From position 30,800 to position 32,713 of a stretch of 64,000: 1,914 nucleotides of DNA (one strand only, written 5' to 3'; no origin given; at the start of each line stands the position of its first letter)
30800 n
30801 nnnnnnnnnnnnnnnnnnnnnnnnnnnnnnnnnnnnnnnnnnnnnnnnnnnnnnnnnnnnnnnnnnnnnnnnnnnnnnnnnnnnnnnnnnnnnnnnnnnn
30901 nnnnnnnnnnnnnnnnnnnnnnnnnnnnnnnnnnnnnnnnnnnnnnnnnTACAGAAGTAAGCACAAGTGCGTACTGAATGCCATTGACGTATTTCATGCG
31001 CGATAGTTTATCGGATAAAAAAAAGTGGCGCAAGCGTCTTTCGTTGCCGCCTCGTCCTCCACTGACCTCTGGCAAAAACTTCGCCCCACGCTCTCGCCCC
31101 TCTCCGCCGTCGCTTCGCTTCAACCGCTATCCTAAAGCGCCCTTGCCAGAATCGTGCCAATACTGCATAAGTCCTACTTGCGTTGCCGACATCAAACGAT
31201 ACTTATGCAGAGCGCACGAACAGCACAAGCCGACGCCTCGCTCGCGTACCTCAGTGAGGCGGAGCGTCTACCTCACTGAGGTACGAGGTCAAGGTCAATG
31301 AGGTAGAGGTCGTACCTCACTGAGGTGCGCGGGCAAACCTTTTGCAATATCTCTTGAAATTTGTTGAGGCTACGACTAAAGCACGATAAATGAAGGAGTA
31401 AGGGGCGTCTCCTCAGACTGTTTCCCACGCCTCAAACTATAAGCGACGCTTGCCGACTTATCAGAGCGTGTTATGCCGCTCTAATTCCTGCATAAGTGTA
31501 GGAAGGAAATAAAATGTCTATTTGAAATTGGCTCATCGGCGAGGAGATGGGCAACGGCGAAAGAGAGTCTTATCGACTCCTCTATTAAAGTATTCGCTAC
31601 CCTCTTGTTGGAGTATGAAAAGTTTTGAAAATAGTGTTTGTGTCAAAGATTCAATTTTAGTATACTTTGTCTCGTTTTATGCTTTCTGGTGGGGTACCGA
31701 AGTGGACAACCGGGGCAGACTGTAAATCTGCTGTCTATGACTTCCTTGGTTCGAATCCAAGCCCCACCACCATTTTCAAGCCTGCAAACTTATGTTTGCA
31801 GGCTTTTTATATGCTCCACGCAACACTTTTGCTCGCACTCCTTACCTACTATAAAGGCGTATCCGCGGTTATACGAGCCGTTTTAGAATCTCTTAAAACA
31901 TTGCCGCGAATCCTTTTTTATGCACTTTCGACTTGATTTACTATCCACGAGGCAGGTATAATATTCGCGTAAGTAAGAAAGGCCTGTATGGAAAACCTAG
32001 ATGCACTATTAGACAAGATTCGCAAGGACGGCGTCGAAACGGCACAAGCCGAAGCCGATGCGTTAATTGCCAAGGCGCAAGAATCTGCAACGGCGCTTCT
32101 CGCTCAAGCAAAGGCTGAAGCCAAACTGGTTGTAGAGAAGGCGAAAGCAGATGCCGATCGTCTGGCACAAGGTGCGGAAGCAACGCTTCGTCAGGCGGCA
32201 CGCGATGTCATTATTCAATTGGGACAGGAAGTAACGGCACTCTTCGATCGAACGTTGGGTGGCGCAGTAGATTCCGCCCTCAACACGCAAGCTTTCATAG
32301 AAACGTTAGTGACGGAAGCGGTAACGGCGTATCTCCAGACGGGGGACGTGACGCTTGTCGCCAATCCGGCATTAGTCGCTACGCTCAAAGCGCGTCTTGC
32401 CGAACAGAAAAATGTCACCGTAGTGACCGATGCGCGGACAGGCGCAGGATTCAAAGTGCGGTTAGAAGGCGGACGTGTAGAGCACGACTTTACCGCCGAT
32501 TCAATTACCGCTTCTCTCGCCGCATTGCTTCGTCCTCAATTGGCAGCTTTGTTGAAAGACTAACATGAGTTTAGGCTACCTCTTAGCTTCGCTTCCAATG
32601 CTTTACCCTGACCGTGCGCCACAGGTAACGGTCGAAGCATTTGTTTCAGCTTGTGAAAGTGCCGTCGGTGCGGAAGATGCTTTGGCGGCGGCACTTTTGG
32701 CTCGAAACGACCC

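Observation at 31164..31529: Novel structured intergenic repeat element with conserved geometry: three copies of a 10-mer plus a triple-hairpin cluster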

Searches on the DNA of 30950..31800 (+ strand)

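Call 11: search_rna_families(source=window, start=30950, end=31800, threshold=evalue, max_evalue=10)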
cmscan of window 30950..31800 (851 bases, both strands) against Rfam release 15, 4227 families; matches with E-value up to 10: 9.
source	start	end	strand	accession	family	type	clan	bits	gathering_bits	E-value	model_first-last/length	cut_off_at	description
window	31688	31769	+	RF00005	tRNA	Gene; tRNA;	CL00001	54.2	29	9.3e-11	1-71/71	no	tRNA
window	31233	31299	-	RF00793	mir-497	Gene; miRNA;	-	27.8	62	0.0033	1-85/85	no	mir-497 microRNA precursor family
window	31250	31324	-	RF03837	mir-3138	Gene; miRNA;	-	23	90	0.42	1-82/82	no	mir-3138 microRNA precursor family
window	31250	31324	+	RF03837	mir-3138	Gene; miRNA;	-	21.1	90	1.1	1-82/82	no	mir-3138 microRNA precursor family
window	31231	31298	+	RF00793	mir-497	Gene; miRNA;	-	20.5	62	0.28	1-85/85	no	mir-497 microRNA precursor family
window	31246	31282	-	RF03919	mir-1540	Gene; miRNA;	-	19.3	90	0.41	1-59/59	no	mir-1540 microRNA precursor family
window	31244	31286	+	RF03424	mir-4856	Gene; miRNA;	-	18.2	70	1.7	1-84/84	no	mir-4856 microRNA precursor family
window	31250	31328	+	RF03676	MIR5148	Gene; miRNA;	-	15.2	93.5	8.2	1-78/78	no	MIR5148 microRNA precursor family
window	31486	31598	-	RF02240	Xoo1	Gene; sRNA;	-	15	70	9.8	1-95/95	no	Xanthomonadaceae sRNA Xoo1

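Call 71: search_dna_similar(query=window:31120-31535:+, collection=plasmids, mode=distant, max_evalue=0.01, max_rows=10)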
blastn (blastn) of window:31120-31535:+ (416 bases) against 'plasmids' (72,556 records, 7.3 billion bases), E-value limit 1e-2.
No match.

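Call 72: search_dna_similar(query=window:31120-31535:+, collection=phages, mode=distant, max_evalue=0.01, max_rows=10)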
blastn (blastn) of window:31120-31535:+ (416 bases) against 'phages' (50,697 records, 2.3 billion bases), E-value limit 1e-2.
Records with a match: 3; places in all: 3; records where one place covers at least 80% of the query: 0.
Best place of each record, by identity: 80-90% 3.
By first word of the organism name: Klebsiella 3.
By host as written in the record: Klebsiella pneumoniae ATCC 13883 2; Klebsiella pneumoniae 1.
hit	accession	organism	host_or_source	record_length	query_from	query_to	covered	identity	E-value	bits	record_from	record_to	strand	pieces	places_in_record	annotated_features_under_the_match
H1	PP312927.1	Klebsiella phage vB_KpnM_W14-4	Klebsiella pneumoniae ATCC 13883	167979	372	408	9%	89.5%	3e-3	48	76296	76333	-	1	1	record has no annotation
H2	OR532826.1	Klebsiella phage RCIP0032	Klebsiella pneumoniae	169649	372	408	9%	89.5%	3e-3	48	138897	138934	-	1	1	hypothetical protein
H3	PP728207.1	Klebsiella phage vB_KpnM_W14-2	Klebsiella pneumoniae ATCC 13883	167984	372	408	9%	89.5%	3e-3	48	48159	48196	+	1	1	record has no annotation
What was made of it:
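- On MITE: There are no hits in plasmids or phages (calls 71, 72), and the genome is not accessible.
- Tried and rejected: There was no plasmid match, and only a 37-nt chance match in Klebsiella phages (calls 71, 72).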

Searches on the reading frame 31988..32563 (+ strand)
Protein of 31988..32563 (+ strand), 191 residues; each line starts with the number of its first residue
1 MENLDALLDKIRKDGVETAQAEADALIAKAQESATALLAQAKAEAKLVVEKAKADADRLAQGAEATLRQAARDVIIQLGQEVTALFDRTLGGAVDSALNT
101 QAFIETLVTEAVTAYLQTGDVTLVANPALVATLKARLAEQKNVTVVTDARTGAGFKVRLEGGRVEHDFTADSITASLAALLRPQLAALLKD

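Call 29: find_encoding_contigs(protein=window:31988-32563:+, flank=10000, max_places=10)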
Protein window:31988-32563:+ (191 aa): 9 contigs read that carry it; 9 places shown.
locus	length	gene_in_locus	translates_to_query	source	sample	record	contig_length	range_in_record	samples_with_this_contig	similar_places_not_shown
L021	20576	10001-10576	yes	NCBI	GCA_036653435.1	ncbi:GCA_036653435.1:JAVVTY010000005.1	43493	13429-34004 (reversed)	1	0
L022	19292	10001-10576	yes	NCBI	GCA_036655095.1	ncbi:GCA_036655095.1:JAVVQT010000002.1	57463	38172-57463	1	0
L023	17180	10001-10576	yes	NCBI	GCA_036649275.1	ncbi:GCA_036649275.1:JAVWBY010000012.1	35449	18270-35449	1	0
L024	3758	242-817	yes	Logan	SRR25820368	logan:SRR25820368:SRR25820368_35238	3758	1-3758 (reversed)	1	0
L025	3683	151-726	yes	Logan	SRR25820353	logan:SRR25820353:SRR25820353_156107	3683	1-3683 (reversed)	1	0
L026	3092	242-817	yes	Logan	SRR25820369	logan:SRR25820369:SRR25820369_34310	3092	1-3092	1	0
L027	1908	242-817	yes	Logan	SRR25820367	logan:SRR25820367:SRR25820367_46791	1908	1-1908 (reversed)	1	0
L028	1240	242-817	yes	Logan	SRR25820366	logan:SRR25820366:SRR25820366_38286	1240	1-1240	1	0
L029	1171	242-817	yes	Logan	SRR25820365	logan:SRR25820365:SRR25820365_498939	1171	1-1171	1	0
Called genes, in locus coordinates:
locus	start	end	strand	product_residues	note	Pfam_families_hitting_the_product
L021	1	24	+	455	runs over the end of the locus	PF00999:Na_H_Exchanger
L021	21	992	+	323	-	PF00005:ABC_tran, PF13304:AAA_21 (faint), PF08352:oligo_HPY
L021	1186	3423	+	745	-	PF02901:PFL-like, PF01228:Gly_radical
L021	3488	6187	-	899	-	PF02687:FtsX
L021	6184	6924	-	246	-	PF00005:ABC_tran, PF02463:SMC_N (faint), PF13401:AAA_22 (faint), PF13304:AAA_21 (faint)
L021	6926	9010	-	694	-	PF07715:Plug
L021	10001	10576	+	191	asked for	-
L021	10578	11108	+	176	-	-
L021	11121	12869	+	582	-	PF16886:ATP-synt_ab_Xtn, PF00006:ATP-synt_ab, PF22919:ATP-synt_VA_C (weak)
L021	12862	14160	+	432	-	PF02874:ATP-synt_ab_N (weak), PF00006:ATP-synt_ab, PF22919:ATP-synt_VA_C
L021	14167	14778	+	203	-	PF01813:ATP-synt_D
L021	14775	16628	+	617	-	-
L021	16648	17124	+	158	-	PF00137:ATP-synt_C (faint)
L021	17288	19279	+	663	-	PF13472:Lipase_GDSL_2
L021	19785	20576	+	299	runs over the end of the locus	PF28178:Amuc_1102 (faint)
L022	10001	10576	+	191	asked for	-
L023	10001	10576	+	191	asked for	-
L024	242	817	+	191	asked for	-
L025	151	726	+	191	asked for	-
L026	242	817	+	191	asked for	-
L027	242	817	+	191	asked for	-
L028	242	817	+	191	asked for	-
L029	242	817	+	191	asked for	-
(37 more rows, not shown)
